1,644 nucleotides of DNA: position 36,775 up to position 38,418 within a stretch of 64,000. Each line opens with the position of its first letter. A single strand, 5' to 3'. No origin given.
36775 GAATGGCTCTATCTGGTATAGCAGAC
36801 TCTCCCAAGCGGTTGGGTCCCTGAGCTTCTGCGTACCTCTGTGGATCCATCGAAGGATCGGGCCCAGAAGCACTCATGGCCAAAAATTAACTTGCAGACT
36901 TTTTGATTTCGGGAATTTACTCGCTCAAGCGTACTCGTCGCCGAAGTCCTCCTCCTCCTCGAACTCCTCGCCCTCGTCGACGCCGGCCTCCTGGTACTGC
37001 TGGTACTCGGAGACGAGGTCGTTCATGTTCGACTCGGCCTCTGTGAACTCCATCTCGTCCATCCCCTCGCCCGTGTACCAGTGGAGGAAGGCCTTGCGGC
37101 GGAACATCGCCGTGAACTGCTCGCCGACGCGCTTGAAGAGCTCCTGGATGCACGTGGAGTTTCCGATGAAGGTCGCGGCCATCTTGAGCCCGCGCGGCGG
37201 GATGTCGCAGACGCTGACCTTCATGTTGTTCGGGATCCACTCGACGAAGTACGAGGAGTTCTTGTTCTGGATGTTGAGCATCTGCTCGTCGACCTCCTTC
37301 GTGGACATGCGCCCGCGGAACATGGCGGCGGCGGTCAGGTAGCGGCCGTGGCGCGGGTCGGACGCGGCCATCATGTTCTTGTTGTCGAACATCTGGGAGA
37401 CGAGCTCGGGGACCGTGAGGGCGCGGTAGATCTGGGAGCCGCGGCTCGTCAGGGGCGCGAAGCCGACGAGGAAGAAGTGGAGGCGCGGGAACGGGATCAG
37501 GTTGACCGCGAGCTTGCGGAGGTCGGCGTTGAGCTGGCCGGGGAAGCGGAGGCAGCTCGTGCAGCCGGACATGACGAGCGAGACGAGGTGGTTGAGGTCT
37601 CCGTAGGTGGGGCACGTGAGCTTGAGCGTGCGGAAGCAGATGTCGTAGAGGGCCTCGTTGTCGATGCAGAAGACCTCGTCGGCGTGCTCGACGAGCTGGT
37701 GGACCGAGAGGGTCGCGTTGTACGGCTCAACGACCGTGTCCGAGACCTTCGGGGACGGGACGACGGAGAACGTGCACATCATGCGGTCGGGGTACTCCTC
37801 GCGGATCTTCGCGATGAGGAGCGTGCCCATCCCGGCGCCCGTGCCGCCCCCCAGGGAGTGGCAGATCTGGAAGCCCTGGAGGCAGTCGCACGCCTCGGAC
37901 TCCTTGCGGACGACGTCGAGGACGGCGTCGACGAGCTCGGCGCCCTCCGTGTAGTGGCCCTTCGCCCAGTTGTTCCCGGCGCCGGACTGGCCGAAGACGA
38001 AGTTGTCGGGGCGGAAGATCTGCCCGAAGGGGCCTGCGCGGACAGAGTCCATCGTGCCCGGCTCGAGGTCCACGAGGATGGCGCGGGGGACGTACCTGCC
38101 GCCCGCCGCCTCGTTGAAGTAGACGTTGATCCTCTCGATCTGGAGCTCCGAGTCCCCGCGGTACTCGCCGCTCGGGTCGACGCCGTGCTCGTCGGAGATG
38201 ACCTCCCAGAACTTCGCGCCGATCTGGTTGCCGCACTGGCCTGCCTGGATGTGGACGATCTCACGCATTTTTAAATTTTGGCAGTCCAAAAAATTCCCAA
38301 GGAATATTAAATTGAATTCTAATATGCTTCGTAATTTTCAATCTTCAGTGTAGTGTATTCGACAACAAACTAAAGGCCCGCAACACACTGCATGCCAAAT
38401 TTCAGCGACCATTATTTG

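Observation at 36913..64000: Three beta-tubulin paralogs within 27 kb, homogenised exactly from initiator to poly(A) signal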

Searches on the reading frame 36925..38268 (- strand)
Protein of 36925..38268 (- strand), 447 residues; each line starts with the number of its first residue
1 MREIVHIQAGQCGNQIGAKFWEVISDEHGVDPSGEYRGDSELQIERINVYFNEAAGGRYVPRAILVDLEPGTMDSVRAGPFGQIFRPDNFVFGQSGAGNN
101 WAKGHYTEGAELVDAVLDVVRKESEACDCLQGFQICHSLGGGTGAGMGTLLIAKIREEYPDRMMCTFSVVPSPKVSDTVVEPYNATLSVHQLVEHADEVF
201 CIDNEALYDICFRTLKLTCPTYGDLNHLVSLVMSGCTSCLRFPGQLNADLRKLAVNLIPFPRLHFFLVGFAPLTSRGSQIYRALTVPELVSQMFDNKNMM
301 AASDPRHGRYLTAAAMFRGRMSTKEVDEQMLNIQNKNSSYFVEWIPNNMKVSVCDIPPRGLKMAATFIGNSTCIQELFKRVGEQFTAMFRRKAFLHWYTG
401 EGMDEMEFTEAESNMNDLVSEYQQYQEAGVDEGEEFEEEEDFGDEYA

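Call 6: find_encoding_contigs(protein=window:36925-38268:-, flank=10000, max_places=10)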
Protein window:36925-38268:- (447 aa): 23 contigs read that carry it; 10 places shown.
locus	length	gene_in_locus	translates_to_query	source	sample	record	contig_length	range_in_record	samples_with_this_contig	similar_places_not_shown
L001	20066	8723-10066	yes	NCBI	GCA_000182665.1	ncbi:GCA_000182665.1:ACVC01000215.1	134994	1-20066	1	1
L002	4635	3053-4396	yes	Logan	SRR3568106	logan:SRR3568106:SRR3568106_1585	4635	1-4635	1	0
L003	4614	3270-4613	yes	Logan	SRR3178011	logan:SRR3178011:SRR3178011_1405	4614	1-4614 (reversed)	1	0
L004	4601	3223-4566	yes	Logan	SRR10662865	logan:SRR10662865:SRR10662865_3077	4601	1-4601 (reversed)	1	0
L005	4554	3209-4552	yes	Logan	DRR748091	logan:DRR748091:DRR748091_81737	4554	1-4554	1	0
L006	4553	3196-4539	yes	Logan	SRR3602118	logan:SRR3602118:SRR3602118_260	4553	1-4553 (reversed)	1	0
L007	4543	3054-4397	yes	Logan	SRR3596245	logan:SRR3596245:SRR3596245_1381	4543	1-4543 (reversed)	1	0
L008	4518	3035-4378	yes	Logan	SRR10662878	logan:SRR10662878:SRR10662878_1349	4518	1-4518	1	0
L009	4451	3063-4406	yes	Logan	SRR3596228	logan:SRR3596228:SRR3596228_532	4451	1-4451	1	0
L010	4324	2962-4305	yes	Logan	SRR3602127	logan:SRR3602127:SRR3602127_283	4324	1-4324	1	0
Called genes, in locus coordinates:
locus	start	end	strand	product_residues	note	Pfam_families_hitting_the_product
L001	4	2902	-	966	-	-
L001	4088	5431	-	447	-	PF00091:Tubulin, PF03953:Tubulin_C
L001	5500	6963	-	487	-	-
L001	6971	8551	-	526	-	PF01546:Peptidase_M20, PF07687:M20_dimer (weak)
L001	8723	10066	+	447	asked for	PF00091:Tubulin, PF03953:Tubulin_C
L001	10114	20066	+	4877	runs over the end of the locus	PF08393:DHC_N2, PF12774:AAA_6, PF17852:Dynein_AAA_lid, PF12775:AAA_7, PF17857:AAA_lid_1, PF22597:DYN_lid, PF12780:AAA_8, PF12777:MT, +5 more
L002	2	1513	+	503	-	?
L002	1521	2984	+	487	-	-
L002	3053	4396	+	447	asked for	PF00091:Tubulin, PF03953:Tubulin_C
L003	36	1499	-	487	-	-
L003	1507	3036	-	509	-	PF01546:Peptidase_M20, PF07687:M20_dimer (weak)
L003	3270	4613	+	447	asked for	PF00091:Tubulin, PF03953:Tubulin_C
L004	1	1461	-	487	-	?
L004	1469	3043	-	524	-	PF01546:Peptidase_M20, PF07687:M20_dimer (weak)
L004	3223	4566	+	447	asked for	PF00091:Tubulin, PF03953:Tubulin_C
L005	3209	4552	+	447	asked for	PF00091:Tubulin, PF03953:Tubulin_C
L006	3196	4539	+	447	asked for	PF00091:Tubulin, PF03953:Tubulin_C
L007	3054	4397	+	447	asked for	PF00091:Tubulin, PF03953:Tubulin_C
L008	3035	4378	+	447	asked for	PF00091:Tubulin, PF03953:Tubulin_C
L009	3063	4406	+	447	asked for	PF00091:Tubulin, PF03953:Tubulin_C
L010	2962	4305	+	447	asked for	PF00091:Tubulin, PF03953:Tubulin_C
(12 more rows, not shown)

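Call 34: find_encoding_contigs(protein=window:36925-38268:-, flank=1200, max_places=10)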
Protein window:36925-38268:- (447 aa): 23 contigs read that carry it; 10 places shown.
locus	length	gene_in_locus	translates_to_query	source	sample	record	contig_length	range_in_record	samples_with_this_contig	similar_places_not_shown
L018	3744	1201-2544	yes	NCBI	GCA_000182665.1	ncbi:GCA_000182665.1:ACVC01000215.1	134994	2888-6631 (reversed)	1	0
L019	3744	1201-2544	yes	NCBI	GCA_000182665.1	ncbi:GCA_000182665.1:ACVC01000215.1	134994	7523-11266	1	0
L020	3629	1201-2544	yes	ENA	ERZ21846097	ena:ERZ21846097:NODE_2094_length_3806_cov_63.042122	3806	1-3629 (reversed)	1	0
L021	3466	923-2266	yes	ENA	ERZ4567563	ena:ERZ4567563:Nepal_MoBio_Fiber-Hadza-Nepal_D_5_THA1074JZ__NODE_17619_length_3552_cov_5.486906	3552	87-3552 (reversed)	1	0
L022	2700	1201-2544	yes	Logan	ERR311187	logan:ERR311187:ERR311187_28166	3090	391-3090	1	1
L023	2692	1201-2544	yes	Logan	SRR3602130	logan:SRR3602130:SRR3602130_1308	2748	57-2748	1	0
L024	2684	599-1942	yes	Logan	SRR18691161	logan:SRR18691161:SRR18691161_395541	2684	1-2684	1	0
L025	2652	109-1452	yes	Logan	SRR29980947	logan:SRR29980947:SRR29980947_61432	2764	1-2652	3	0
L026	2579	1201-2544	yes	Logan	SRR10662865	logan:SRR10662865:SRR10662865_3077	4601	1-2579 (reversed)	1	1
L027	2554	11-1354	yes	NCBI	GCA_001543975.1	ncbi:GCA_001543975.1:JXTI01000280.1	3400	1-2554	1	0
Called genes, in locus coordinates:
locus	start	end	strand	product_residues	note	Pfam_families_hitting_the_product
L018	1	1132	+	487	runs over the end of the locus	-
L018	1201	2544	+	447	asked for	PF00091:Tubulin, PF03953:Tubulin_C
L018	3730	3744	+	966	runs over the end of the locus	-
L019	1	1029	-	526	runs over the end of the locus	PF01546:Peptidase_M20, PF07687:M20_dimer (weak)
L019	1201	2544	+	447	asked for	PF00091:Tubulin, PF03953:Tubulin_C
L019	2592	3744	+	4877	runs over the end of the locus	PF08393:DHC_N2, PF12774:AAA_6, PF17852:Dynein_AAA_lid, PF12775:AAA_7, PF17857:AAA_lid_1, PF22597:DYN_lid, PF12780:AAA_8, PF12777:MT, +5 more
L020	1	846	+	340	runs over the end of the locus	?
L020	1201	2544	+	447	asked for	PF00091:Tubulin, PF03953:Tubulin_C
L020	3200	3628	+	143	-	?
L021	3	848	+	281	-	?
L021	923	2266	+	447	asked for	PF00091:Tubulin, PF03953:Tubulin_C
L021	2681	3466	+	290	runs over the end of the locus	?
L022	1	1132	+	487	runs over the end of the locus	-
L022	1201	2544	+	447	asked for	PF00091:Tubulin, PF03953:Tubulin_C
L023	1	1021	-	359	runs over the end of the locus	?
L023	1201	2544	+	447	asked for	PF00091:Tubulin, PF03953:Tubulin_C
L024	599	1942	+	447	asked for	PF00091:Tubulin, PF03953:Tubulin_C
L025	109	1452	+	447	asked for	PF00091:Tubulin, PF03953:Tubulin_C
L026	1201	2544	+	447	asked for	PF00091:Tubulin, PF03953:Tubulin_C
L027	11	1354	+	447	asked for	PF00091:Tubulin, PF03953:Tubulin_C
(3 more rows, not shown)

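Call 48: find_encoding_contigs(protein=window:36925-38268:-, flank=350, max_places=10)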
Protein window:36925-38268:- (447 aa): 23 contigs read that carry it; 10 places shown.
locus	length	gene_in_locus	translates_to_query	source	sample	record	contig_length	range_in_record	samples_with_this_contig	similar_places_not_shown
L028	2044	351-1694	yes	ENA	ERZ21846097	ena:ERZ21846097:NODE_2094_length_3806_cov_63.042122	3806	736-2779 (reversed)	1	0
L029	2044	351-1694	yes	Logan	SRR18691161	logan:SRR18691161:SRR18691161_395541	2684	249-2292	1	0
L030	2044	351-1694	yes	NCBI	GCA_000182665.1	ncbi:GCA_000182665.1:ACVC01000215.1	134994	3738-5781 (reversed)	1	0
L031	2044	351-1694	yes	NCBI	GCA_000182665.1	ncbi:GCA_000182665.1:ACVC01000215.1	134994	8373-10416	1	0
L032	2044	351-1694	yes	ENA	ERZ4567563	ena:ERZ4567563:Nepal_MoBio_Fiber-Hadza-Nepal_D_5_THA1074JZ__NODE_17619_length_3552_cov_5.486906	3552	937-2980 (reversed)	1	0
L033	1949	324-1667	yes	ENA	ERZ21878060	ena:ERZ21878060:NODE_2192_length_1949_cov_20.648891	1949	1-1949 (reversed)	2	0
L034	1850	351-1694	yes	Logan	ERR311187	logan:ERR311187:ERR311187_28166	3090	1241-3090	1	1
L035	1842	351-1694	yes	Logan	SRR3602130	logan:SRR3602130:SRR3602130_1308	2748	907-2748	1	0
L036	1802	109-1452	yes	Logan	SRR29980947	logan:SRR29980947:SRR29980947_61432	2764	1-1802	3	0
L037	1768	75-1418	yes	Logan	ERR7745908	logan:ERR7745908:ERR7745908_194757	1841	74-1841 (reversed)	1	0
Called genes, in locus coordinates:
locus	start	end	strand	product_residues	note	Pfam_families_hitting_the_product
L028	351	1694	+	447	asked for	PF00091:Tubulin, PF03953:Tubulin_C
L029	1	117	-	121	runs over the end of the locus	?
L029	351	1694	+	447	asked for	PF00091:Tubulin, PF03953:Tubulin_C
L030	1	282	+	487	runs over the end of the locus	-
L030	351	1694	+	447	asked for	PF00091:Tubulin, PF03953:Tubulin_C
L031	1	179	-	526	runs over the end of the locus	PF01546:Peptidase_M20, PF07687:M20_dimer (weak)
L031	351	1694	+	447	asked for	PF00091:Tubulin, PF03953:Tubulin_C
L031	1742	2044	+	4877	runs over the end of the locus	PF08393:DHC_N2, PF12774:AAA_6, PF17852:Dynein_AAA_lid, PF12775:AAA_7, PF17857:AAA_lid_1, PF22597:DYN_lid, PF12780:AAA_8, PF12777:MT, +5 more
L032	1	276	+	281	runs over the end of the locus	?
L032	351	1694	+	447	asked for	PF00091:Tubulin, PF03953:Tubulin_C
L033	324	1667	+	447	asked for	PF00091:Tubulin, PF03953:Tubulin_C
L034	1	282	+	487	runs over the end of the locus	-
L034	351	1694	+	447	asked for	PF00091:Tubulin, PF03953:Tubulin_C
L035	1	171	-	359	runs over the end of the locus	?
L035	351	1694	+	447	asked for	PF00091:Tubulin, PF03953:Tubulin_C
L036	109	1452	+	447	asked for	PF00091:Tubulin, PF03953:Tubulin_C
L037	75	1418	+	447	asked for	PF00091:Tubulin, PF03953:Tubulin_C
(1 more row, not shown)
